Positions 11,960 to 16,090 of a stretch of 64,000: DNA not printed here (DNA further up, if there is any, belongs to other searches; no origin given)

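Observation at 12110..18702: AmmeMemoRadiSam genes welded to a membrane redox / SpeE-like megaprotein in one translationally coupled operon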

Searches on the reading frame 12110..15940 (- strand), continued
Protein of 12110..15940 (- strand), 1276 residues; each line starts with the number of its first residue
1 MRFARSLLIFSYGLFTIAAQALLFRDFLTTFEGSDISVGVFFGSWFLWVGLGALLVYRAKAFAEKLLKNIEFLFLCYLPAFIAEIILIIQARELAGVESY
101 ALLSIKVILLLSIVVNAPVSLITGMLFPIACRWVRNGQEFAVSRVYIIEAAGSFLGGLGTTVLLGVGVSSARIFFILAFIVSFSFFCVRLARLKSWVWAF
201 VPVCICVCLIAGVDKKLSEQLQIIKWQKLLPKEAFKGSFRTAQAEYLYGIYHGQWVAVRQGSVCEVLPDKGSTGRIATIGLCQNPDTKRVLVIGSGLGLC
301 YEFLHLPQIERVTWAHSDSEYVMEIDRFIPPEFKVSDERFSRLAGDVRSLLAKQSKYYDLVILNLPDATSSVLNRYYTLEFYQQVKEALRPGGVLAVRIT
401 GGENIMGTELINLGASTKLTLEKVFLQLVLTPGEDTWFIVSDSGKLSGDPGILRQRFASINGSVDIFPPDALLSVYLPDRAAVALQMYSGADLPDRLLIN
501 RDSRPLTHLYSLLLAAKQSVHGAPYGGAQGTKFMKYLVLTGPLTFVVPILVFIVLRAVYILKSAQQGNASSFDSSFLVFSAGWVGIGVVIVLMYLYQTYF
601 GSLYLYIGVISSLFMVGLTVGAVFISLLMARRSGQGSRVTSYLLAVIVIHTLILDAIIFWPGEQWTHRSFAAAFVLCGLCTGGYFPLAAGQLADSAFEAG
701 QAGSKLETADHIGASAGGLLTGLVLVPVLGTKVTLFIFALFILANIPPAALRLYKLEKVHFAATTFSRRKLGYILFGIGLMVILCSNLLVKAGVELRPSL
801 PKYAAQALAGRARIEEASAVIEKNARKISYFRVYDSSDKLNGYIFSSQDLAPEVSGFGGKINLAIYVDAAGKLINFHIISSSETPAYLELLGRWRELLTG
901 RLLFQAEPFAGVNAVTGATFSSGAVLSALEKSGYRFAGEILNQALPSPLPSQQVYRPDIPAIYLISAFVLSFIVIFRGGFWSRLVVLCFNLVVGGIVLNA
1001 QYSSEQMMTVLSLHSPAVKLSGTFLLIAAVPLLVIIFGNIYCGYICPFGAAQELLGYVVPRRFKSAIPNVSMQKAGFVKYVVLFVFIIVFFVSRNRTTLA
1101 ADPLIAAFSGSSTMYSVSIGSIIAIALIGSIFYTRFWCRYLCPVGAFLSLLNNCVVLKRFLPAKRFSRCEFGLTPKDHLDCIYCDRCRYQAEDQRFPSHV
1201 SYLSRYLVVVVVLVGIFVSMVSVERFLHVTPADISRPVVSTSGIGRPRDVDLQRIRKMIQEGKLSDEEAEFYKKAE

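Call 22: find_related_loci(query=window:12110-15940:-, collection=genome_contigs, flank=10000)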
Query window:12110-15940:- (1276 aa) in genome_contigs; peptide patterns used: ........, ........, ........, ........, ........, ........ (x = any residue, [..] = any of these).
124 stretches matched a pattern; 70 encode a relative of the query (tblastn E <= 1e-3); 70 distinct loci.
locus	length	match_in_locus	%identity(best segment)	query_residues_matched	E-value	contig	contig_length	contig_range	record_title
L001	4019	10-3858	77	1-1276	0e+0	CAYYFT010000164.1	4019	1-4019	MAG TPA_asm: uncultured Pirellulales bacterium isolate binchicken_co100_222 genome assembly, contig: NODE_35942_length_4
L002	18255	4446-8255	77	1-1276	0e+0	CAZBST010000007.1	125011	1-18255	MAG TPA_asm: uncultured Pirellulales bacterium isolate SRP323688_co1_230 genome assembly, contig: NODE_282_length_125011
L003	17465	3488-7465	66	4-1276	0e+0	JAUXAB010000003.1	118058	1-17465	MAG: Phycisphaerae bacterium isolate CSMAG_2751 CSMAG_2751_k141_949891_length_118058_cov_32.4703, whole genome shotgun s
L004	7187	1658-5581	66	1-1276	0e+0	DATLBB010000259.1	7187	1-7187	MAG TPA_asm: Sedimentisphaerales bacterium isolate SMAG_U14287 k141_790500, whole genome shotgun sequence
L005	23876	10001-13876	68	4-1276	0e+0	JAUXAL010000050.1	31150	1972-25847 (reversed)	MAG: Phycisphaerae bacterium isolate CSMAG_2761 CSMAG_2761_k141_77709_length_31150_cov_62.8210, whole genome shotgun seq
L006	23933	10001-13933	65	4-1276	0e+0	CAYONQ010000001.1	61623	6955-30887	MAG TPA_asm: uncultured Pirellulales bacterium isolate binchicken_co262_96 genome assembly, contig: NODE_326_length_6162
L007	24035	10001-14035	64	4-1274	0e+0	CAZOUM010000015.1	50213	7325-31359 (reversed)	MAG TPA_asm: uncultured Pirellulales bacterium isolate SRP068000_co1_482 genome assembly, contig: NODE_586_length_50213_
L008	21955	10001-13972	62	1-1276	0e+0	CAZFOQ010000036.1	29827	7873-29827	MAG TPA_asm: uncultured Pirellulales bacterium isolate SRP068000_co1_345 genome assembly, contig: NODE_1746_length_29827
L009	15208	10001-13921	63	1-1276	0e+0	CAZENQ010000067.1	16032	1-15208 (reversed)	MAG TPA_asm: uncultured Pirellulales bacterium isolate SRP068000_co1_348 genome assembly, contig: NODE_5603_length_16032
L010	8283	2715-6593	63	1-1276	0e+0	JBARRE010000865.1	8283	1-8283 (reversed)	MAG: Sedimentisphaerales bacterium isolate MFD13433_ilm_asm_bin29 k127_269001, whole genome shotgun sequence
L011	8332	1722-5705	62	1-1276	0e+0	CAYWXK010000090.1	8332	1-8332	MAG TPA_asm: uncultured Pirellulales bacterium isolate binchicken_co103_415 genome assembly, contig: NODE_10360_length_8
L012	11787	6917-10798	62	1-1276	0e+0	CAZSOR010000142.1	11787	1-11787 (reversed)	MAG TPA_asm: uncultured Pirellulales bacterium isolate binchicken_co262_305 genome assembly, contig: NODE_6203_length_11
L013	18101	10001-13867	64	1-1276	0e+0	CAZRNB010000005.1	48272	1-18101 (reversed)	MAG TPA_asm: uncultured Pirellulales bacterium isolate binchicken_co189_487 genome assembly, contig: NODE_438_length_482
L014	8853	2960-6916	61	1-1276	0e+0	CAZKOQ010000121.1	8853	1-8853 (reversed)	MAG TPA_asm: uncultured Pirellulales bacterium isolate binchicken_co33_496 genome assembly, contig: NODE_10418_length_88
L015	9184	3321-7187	62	1-1276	0e+0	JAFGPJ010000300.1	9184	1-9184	MAG: Sedimentisphaerales bacterium isolate Zod_Metabat.683 k87_6592110, whole genome shotgun sequence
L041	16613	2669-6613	41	1-1276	0e+0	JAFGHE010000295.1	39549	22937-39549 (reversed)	MAG: Sedimentisphaerales bacterium isolate Zod_Metabat.1436 k87_13512184, whole genome shotgun sequence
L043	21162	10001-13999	36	3-1276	0e+0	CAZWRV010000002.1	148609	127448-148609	MAG TPA_asm: uncultured Victivallaceae bacterium isolate binchicken_co135_207 genome assembly, contig: NODE_234_length_1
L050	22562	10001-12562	44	2-1276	0e+0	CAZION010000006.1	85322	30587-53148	MAG TPA_asm: uncultured Victivallis sp. isolate SRP272421_co1_540 genome assembly, contig: NODE_322_length_85322_cov_12.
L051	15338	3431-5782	47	5-784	0e+0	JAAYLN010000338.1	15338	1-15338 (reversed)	MAG: Lentisphaerae bacterium isolate AS15tlH2ME_36 122209_AS15, whole genome shotgun sequence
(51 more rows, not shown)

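Call 42: search_protein_families(library=pfam, proteins=[L050:7445-7726:+, L050:7723-8166:+, L050:12676-13311:+, L050:5122-5892:+, L050:9977-12565:+, L043:7111-8931:+, L043:8934-9968:+, L043:3268-6771:+, L041:10018-12015:+, L051:7018-8022:+], max_evalue=0.001)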
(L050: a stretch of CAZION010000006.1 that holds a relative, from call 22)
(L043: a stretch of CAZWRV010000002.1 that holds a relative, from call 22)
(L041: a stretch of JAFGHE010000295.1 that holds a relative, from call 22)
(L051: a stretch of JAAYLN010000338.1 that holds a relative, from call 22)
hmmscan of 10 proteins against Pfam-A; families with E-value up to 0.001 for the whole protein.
L050:7445-7726:+ (93 aa): 1 family
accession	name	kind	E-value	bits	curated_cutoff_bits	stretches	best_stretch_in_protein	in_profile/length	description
PF02604.26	PhdYeFM_antitox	-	2e-13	50.4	29.8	1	5-76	1-72/74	Antitoxin Phd_YefM, type II toxin-antitoxin system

L050:7723-8166:+ (147 aa): 1 family
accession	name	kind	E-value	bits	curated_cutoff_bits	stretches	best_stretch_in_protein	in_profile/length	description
PF01850.27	PIN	-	6.2e-08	33.7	23.6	1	5-130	1-118/120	PIN domain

L050:12676-13311:+ (211 aa): 3 families
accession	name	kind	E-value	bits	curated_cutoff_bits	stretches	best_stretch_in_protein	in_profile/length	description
PF00072.30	Response_reg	-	1.2e-19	70.9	30.2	1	5-116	1-110/111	Response regulator receiver domain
PF00196.25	GerE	-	1e-13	51.1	23.5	1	152-205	2-55/57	Bacterial regulatory proteins, luxR family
PF19610.4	DUF6115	-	0.00047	21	27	1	142-179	85-122/134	Family of unknown function (DUF6115)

L050:5122-5892:+ (256 aa): 2 families
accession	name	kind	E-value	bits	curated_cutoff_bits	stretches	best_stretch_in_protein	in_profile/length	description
PF00455.28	DeoRC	-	8e-46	156.4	31.8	1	76-233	4-160/160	DeoR C terminal sensor domain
PF08220.18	HTH_DeoR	-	3.1e-14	52.9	21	1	6-60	1-55/57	DeoR-like helix-turn-helix domain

L050:9977-12565:+ (862 aa): 1 family
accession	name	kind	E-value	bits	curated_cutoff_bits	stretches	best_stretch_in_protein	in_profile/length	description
PF01564.23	Spermine_synth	-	1.9e-07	31.3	22.9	1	282-400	10-128/186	Spermine/spermidine synthase domain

L043:7111-8931:+ (606 aa): 4 families
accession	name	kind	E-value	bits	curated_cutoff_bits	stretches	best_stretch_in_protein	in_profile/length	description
PF06418.20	CTP_synth_N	-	1.2e-120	402.3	26.1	1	59-323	1-265/265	CTP synthase N-terminus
PF00117.34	GATase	-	2.9e-43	148.2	22.8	1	359-583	2-189/190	Glutamine amidotransferase class-I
PF07722.19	Peptidase_C26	-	2.5e-08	34.4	20.5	1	421-566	95-219/219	Peptidase C26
PF01656.29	CbiA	-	0.001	19.5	25.4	0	69-167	8-54/125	CobQ/CobB/MinD/ParA nucleotide binding domain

L043:8934-9968:+ (344 aa): 0 families

L043:3268-6771:+ (1167 aa): 18 families
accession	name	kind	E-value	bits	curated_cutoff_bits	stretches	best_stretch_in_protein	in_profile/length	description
PF13620.12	CarboxypepD_reg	-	2.4e-80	265.4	32.3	6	160-239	1-81/82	Carboxypeptidase regulatory-like domain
PF13715.12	CarbopepD_reg_2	-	4.6e-34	116.8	32.2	2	161-217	1-58/88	CarboxypepD_reg-like domain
PF17802.7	SpaA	-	3.6e-25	88.4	23.1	0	164-228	7-77/91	Prealbumin-like fold domain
PF14686.12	fn3_3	-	1.7e-19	69.8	24.4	0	721-752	20-53/75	Polysaccharide lyase family 4, domain II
PF17210.9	SdrD_B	-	2e-18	67.1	29.7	0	431-503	21-85/112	SdrD B-like domain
PF09430.16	EMC7_beta-sandw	-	1.1e-17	64.8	26.6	0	436-516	9-81/122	ER membrane protein complex subunit 7, beta-sandwich domain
PF10670.15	DUF4198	-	9.5e-17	62.2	34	0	788-855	146-206/209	Domain of unknown function (DUF4198)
PF00775.27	Dioxygenase_C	-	8.3e-16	58.4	27.3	0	693-730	28-64/182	Dioxygenase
PF20598.4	DUF6795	-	3.8e-15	56.5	27.4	0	80-137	7-61/103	Domain of unknown function (DUF6795)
PF02369.22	Big_1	-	1e-10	42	34.9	0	65-116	13-62/93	Bacterial Ig-like domain (group 1)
PF24025.1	Ig_DR_A0283-like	-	4.5e-09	37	27.1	0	701-747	13-59/102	DR_A0283-like, Ig-like domain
PF25020.1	TTR_TEN1-4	-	2.2e-08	34.4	27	0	157-197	5-47/86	Teneurin TTR-like domain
PF08400.16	phage_tail_N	-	3.1e-08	34.1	26.6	0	897-958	3-64/134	Prophage tail fibre N-terminal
PF15976.11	CooC_C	-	4.6e-08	33.4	29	0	151-198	9-54/93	CS1-pili formation C-terminal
PF01060.29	TTR-52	-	1.3e-05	26.1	24.9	0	633-652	25-44/79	Transthyretin-like family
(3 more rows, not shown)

L041:10018-12015:+ (665 aa): 10 families
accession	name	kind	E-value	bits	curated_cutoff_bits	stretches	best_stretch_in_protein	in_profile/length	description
PF02719.21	Polysacc_synt_2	-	1e-116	389.7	20.2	1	312-593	1-290/293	Polysaccharide biosynthesis protein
PF01370.27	Epimerase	-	8.7e-22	78.1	20.9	1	312-531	1-238/240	NAD dependent epimerase/dehydratase family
PF04321.23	RmlD_sub_bind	-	7e-15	55.3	27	1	312-481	3-157/287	RmlD substrate binding domain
PF13727.12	CoA_binding_3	-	1.5e-13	51.6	25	1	102-267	23-175/175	CoA-binding domain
PF16363.11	GDP_Man_Dehyd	-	6.6e-11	42.7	27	1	313-436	1-130/332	GDP-mannose 4,6 dehydratase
PF01073.25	3Beta_HSD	-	7.1e-07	29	22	1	313-442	1-123/280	3-beta hydroxysteroid dehydrogenase/isomerase family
PF17836.7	PglD_N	-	1.9e-06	28.8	23.4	1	171-241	1-65/78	PglD N-terminal domain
PF00106.31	adh_short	-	0.00051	20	26.6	0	310-394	1-87/195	short chain dehydrogenase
PF02629.25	CoA_binding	-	0.00058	21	22.3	0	171-245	5-75/97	CoA binding domain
PF07993.18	NAD_binding_4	-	0.00065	19.4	20.1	0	386-441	90-142/258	Male sterility protein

L051:7018-8022:+ (334 aa): 1 family
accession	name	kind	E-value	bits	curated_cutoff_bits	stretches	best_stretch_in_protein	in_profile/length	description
PF04909.20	Amidohydro_2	-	3.9e-09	37.1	26.4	1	40-215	2-202/289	Amidohydrolase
